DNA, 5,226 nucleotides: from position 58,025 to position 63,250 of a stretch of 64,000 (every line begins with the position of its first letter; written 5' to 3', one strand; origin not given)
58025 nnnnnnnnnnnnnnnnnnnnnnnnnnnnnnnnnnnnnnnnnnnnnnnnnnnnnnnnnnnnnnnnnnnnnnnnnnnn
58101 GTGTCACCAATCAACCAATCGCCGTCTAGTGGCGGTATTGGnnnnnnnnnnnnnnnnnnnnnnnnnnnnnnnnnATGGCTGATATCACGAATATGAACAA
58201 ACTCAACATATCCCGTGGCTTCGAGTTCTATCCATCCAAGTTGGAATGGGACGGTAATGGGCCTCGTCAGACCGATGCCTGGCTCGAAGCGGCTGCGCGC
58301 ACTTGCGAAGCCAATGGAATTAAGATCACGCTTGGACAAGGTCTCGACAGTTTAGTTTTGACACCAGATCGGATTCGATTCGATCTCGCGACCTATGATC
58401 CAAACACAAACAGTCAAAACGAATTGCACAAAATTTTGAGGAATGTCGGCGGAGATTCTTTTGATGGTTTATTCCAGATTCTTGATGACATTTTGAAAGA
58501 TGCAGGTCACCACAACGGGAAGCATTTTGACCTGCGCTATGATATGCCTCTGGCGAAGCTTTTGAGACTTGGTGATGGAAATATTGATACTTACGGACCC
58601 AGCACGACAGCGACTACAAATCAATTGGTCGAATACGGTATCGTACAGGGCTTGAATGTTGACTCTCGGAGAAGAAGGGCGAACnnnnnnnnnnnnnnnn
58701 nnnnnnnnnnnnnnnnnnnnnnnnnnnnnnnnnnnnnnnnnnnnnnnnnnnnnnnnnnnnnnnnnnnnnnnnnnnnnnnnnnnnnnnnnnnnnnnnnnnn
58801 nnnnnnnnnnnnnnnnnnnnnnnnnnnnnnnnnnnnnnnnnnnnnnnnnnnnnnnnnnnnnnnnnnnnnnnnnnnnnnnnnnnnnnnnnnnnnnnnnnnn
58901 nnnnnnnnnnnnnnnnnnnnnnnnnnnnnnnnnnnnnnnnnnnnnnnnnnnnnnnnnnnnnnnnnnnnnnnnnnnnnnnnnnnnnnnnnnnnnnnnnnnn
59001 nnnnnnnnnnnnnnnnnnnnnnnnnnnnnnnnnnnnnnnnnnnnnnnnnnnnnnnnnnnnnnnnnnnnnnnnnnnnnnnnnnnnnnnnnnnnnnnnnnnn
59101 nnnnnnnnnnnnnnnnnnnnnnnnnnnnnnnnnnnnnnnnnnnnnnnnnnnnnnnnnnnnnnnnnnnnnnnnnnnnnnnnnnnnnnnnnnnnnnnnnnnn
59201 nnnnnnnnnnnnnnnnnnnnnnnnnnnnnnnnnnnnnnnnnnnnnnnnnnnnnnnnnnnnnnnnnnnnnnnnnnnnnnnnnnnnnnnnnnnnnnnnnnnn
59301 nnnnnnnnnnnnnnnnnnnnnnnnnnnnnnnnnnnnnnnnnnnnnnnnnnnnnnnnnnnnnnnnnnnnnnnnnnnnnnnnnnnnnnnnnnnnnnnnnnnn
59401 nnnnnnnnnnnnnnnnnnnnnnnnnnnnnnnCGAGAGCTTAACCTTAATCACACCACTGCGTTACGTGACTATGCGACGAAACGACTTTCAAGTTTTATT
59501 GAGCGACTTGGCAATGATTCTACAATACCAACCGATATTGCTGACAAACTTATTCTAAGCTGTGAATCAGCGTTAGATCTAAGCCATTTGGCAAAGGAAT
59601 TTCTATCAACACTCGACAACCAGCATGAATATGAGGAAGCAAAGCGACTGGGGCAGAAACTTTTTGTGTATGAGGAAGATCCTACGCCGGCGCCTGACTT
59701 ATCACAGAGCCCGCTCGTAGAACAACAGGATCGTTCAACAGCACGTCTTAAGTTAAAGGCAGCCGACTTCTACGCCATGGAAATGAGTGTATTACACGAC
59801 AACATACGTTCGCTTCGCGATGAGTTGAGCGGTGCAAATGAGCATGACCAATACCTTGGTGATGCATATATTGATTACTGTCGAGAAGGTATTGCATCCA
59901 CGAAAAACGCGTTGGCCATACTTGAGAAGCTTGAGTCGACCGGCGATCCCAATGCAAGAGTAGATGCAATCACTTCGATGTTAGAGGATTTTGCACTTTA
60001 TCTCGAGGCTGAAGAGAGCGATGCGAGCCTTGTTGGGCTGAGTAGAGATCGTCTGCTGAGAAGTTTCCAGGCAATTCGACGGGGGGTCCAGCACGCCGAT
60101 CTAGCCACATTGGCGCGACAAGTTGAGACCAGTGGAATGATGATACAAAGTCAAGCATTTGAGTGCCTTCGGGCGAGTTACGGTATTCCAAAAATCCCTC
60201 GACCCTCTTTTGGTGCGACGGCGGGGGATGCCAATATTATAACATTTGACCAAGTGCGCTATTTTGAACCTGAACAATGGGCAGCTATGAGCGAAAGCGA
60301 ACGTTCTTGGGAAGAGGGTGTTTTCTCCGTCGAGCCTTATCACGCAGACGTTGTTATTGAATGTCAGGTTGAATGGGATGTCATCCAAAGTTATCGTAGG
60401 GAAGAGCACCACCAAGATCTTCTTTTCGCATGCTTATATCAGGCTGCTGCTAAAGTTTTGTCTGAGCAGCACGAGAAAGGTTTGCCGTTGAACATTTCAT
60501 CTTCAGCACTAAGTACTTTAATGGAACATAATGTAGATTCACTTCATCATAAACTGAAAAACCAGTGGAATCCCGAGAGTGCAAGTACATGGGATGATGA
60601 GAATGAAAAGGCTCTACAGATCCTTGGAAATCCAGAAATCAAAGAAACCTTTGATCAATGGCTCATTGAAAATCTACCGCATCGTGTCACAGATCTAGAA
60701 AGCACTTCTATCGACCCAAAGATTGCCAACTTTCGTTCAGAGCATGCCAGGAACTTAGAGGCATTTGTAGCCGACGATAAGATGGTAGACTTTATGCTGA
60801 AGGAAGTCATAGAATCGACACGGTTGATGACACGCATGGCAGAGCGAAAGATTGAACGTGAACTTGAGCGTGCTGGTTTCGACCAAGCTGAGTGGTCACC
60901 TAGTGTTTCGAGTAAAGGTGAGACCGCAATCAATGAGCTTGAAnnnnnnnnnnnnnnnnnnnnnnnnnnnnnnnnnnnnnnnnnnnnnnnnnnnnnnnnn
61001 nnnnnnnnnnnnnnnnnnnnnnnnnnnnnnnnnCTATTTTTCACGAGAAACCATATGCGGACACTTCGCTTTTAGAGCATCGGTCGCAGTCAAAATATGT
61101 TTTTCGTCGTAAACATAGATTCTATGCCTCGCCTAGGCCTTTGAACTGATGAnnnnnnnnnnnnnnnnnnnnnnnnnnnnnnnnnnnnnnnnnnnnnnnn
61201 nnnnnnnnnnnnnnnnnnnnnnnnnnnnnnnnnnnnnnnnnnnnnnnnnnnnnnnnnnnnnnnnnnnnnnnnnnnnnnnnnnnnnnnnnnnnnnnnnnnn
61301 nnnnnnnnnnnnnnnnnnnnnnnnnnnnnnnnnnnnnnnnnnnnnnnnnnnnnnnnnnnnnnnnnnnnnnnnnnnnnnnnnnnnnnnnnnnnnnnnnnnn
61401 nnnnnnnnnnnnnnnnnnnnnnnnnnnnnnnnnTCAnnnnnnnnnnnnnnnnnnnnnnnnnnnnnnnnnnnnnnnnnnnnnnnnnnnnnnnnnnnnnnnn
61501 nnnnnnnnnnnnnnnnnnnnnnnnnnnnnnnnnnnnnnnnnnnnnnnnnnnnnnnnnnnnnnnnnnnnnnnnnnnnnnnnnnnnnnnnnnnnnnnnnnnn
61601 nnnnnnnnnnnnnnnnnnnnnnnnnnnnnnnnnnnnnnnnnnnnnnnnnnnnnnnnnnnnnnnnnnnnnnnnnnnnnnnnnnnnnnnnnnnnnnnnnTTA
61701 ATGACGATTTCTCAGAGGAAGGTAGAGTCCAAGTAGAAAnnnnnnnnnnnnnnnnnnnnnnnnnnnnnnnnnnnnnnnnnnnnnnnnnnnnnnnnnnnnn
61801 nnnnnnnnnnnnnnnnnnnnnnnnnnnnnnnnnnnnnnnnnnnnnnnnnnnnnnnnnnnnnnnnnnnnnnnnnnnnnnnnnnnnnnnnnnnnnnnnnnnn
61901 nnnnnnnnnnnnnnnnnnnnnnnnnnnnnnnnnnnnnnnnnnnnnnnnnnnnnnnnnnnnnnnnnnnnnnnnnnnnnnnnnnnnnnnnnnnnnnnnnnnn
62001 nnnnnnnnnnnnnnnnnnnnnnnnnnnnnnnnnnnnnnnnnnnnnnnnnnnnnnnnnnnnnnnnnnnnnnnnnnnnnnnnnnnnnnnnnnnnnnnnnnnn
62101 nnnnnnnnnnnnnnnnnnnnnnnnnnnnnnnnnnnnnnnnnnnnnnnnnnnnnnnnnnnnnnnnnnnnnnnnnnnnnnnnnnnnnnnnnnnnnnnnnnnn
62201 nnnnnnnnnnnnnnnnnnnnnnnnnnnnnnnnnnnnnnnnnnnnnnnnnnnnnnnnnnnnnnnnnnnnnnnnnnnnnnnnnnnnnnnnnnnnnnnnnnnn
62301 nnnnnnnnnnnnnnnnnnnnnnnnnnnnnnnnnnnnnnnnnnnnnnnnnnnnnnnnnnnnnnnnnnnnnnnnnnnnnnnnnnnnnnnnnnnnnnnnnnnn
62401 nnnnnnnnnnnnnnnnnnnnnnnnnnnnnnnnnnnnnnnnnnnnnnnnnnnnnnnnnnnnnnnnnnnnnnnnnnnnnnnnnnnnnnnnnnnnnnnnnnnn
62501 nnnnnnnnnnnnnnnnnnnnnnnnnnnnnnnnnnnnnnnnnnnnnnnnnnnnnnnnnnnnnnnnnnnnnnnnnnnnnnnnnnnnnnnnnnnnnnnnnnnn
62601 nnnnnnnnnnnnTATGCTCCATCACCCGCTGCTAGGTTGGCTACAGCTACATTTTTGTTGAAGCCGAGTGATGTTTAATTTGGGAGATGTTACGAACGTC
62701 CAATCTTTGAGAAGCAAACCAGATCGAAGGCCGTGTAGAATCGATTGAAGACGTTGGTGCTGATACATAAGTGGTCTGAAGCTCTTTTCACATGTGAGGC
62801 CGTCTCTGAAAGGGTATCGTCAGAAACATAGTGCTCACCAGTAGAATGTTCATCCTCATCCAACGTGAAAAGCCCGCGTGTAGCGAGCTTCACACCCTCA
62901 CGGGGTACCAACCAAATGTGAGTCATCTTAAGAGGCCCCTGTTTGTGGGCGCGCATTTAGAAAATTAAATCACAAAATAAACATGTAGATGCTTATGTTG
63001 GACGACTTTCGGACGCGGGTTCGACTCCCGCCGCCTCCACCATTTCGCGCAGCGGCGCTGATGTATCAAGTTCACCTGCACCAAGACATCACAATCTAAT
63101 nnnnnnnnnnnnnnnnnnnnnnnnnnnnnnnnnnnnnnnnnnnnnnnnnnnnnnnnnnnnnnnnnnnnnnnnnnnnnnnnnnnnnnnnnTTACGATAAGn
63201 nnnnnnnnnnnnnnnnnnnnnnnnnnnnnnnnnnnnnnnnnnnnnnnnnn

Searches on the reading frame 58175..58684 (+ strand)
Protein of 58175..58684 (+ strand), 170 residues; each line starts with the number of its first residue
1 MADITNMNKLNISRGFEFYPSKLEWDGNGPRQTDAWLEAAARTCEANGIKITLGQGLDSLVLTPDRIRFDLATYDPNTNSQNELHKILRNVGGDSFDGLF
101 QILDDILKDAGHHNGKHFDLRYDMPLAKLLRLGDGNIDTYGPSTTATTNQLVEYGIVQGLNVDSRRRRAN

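Call 100: search_protein_families(library=pfam, proteins=[window:58175-58684:+], max_evalue=1)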
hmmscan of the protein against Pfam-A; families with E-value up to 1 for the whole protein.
window:58175-58684:+ (170 aa): 0 families

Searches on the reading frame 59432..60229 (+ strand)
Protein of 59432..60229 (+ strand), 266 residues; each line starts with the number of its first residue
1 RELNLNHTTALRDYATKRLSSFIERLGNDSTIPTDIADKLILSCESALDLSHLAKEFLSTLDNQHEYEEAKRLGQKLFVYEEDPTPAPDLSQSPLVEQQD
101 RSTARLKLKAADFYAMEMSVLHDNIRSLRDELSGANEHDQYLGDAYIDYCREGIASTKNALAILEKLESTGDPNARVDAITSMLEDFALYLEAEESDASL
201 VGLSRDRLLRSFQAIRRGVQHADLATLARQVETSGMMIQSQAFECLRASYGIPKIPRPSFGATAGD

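Call 100: search_protein_families(library=pfam, proteins=[window:59432-60229:+], max_evalue=1)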
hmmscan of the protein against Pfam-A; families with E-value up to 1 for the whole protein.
window:59432-60229:+ (266 aa): 3 families
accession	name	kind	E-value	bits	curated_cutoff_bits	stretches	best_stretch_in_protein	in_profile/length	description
PF19963.4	VMAP-M1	-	0.014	16.4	25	0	16-41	52-77/113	vWA-MoxR associated protein middle region (VMAP-M) 1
PF11406.13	Tachystatin_A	-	0.066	13.7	25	1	239-256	5-22/44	Antimicrobial peptide tachystatin A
PF21052.3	EFR3_ARM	-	0.12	13.2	27.6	1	14-65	10-61/97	EFR3, armadillo repeat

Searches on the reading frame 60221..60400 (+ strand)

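Call 100: search_protein_families(library=pfam, proteins=[window:60221-60400:+], max_evalue=1)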
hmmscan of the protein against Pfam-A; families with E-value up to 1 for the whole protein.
window:60221-60400:+ (60 aa): 1 family
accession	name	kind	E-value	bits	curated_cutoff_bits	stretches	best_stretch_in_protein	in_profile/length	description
PF21616.3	Topo-V_HhH_2_2nd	-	0.15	12.5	27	1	23-46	35-58/58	Topoisomerase V, second (HhH)2 tandem domain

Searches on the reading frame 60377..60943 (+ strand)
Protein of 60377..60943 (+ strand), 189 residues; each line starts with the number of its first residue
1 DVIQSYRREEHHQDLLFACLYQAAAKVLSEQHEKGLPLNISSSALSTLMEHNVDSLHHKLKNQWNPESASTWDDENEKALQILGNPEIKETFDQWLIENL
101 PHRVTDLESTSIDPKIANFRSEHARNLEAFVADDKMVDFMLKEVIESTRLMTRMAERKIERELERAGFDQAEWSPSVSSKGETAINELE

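Call 100: search_protein_families(library=pfam, proteins=[window:60377-60943:+], max_evalue=1)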
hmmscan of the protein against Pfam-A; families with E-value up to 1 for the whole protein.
window:60377-60943:+ (189 aa): 1 family
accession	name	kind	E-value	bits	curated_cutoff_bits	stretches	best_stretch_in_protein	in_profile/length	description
PF25562.1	CNBH_CNNM2_C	-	0.11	12.6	27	1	20-66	16-62/172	Metal transporter CNNM2-like, C-terminal CNBH domain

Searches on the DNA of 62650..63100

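Call 108: search_rna_families(source=window, start=62650, end=63100, threshold=evalue, max_evalue=0.01, show_alignments=1)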
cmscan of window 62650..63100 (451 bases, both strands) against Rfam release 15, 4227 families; matches with E-value up to 0.01: 1.
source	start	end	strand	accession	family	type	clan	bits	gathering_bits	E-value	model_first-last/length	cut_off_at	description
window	62650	63042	+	RF00023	tmRNA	Gene;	CL00001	63.4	47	1.5e-24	144-374/374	5'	transfer-messenger RNA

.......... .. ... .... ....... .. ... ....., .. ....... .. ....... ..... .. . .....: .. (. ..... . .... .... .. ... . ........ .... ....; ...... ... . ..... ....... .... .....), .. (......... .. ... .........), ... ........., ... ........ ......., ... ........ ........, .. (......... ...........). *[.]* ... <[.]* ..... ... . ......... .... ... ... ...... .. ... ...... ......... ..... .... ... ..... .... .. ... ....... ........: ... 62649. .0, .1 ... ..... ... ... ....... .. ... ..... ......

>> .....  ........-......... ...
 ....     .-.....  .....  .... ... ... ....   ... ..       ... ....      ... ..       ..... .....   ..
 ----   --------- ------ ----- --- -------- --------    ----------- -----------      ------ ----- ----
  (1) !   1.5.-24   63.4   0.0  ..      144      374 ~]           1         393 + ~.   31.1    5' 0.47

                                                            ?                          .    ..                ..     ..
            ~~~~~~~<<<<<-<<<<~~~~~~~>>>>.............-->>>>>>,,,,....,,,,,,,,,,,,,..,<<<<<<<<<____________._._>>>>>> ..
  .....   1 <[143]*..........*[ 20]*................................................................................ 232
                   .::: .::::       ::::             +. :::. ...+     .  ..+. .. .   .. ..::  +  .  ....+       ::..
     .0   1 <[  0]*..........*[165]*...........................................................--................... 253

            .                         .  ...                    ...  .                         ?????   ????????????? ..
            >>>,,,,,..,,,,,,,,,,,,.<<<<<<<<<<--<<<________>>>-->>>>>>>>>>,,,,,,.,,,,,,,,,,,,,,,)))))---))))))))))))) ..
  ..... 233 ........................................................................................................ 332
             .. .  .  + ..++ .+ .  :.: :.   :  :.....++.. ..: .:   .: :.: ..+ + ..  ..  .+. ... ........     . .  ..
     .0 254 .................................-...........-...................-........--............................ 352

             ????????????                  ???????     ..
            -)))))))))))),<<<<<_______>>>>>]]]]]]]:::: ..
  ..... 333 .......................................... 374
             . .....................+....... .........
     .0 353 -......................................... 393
